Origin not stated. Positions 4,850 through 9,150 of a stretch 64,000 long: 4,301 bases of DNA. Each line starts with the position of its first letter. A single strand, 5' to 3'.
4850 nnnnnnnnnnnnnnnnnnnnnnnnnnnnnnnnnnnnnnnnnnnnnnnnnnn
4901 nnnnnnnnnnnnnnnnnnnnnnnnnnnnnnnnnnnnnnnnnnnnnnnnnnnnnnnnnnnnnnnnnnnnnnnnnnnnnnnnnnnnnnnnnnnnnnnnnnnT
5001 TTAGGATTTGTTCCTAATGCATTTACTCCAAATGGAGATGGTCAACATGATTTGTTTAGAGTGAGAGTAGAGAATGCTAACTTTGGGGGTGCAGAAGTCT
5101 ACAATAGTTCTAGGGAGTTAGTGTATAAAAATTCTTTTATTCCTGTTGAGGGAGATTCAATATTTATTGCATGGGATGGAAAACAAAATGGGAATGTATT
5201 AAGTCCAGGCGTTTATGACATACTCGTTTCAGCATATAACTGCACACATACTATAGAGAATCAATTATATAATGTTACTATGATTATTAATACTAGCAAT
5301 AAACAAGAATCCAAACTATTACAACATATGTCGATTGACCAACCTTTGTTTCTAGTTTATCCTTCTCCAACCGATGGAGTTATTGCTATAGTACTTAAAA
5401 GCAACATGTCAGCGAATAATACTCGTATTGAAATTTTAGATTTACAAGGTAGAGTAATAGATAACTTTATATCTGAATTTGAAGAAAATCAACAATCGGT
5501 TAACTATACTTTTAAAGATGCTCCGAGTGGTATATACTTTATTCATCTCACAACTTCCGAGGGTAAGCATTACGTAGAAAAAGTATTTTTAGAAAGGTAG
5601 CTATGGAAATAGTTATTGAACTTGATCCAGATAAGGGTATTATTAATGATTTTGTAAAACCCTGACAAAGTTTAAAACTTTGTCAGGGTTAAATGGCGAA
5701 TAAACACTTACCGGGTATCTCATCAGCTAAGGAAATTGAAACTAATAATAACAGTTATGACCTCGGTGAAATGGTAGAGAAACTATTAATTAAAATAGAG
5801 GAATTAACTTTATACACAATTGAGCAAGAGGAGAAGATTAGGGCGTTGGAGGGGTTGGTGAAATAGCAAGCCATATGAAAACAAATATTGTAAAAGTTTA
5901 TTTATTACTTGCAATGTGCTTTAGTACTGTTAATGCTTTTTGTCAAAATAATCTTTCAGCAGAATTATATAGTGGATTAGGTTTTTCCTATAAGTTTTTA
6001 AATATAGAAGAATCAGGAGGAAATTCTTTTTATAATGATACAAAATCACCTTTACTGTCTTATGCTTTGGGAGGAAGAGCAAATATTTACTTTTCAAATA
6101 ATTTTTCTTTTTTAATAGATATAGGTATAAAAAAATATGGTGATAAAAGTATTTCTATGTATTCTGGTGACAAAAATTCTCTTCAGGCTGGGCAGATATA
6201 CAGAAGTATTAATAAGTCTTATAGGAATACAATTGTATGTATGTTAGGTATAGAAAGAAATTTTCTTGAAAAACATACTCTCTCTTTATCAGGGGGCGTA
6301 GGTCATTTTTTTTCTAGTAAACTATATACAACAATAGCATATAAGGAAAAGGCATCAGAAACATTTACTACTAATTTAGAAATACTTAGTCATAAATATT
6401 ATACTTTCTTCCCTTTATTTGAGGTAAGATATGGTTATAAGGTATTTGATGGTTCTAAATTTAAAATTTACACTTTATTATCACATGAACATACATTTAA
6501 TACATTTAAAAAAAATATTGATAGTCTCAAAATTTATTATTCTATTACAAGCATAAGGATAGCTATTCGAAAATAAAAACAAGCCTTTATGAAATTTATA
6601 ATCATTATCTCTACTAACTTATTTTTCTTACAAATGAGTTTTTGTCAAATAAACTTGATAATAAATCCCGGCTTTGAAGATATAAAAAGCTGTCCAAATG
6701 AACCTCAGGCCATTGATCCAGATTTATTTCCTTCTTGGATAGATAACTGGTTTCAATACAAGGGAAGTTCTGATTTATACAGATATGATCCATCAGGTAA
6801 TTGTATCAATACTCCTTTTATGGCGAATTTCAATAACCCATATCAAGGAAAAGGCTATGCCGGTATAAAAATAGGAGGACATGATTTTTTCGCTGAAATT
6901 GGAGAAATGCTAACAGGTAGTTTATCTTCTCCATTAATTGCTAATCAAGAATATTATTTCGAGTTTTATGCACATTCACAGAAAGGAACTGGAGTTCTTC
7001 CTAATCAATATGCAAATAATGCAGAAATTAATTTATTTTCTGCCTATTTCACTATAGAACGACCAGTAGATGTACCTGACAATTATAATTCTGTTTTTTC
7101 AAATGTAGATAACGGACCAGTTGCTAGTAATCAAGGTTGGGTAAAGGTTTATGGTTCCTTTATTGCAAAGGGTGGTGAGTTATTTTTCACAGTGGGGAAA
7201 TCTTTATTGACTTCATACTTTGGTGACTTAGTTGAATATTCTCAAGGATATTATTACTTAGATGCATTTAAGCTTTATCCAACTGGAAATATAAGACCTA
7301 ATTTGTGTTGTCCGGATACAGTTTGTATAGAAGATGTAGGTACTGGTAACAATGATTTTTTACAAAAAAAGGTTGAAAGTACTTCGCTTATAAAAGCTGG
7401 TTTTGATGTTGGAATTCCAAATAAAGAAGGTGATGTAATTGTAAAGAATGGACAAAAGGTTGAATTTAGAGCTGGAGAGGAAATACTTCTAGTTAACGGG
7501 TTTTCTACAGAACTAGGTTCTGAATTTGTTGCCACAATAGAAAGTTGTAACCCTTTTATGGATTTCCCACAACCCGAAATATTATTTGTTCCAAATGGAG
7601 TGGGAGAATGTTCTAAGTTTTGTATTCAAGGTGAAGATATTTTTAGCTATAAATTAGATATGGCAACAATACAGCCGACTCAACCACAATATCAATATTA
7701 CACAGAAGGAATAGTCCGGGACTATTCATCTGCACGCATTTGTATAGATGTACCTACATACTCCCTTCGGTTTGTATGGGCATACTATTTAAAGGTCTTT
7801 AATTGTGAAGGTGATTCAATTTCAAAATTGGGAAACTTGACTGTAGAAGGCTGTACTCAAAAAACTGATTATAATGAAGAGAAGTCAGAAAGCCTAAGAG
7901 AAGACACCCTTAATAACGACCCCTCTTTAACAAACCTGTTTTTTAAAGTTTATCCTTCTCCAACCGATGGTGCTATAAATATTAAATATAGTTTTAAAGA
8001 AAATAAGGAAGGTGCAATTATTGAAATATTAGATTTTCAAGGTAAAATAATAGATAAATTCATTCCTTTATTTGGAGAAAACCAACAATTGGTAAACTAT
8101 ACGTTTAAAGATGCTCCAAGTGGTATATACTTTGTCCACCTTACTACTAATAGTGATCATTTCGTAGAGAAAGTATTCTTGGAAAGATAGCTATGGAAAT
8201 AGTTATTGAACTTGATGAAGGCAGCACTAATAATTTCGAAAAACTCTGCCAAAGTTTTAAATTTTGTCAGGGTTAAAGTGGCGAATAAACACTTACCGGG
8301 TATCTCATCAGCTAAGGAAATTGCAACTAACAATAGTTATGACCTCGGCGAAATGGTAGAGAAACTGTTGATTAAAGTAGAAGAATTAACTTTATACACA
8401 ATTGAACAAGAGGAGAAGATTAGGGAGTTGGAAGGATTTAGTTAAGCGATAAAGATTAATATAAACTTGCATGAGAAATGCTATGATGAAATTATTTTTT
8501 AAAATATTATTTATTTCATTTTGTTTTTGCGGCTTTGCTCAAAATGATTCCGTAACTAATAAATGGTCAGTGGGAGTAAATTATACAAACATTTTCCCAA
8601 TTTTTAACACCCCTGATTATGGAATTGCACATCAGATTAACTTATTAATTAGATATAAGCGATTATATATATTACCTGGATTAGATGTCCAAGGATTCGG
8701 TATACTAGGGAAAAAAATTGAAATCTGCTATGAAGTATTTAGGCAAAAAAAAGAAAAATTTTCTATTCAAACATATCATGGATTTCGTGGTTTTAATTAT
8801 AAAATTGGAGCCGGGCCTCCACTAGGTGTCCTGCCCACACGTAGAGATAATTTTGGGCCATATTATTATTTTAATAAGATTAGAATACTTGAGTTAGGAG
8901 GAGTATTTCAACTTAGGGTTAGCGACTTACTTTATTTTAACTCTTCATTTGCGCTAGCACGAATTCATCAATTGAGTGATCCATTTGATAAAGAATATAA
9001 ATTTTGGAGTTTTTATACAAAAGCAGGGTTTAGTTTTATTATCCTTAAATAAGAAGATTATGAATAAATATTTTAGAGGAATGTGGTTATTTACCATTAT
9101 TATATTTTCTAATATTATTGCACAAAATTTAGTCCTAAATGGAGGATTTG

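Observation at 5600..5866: Orphan copies of the fibre C-terminal module stay open and look constrained; they may be small coiled-coil genes rather than dead scars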

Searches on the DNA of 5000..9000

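Call 87: search_rna_families(source=window, start=5000, end=9000, threshold=evalue, max_evalue=1)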
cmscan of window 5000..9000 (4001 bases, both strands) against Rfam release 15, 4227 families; matches with E-value up to 1: 0.
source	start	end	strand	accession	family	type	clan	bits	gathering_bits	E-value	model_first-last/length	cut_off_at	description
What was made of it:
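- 5601..5692 (+): Spacer. It holds mini-ORF 5603..5665, hairpin 5658..5690, and a TAA at 5690-5692 that abuts the orphan ATG. No Rfam match (call 87).
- Tried and rejected: Rfam found nothing on 5000-9000 (call 87).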

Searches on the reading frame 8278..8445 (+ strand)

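Call 5: search_protein_families(library=pfam, proteins=[window:8278-8445:+], max_evalue=1)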
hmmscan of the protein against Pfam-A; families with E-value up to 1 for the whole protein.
window:8278-8445:+ (55 aa): 1 family
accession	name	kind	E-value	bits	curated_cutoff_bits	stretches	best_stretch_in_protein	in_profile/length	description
PF19891.5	DUF6364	-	0.023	15.6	27.3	1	9-51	14-49/70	Family of unknown function (DUF6364)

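Call 6: search_protein_families(library=ncbifam, proteins=[window:8278-8445:+], max_evalue=1)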
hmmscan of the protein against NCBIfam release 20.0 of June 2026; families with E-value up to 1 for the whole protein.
window:8278-8445:+ (55 aa): 0 families
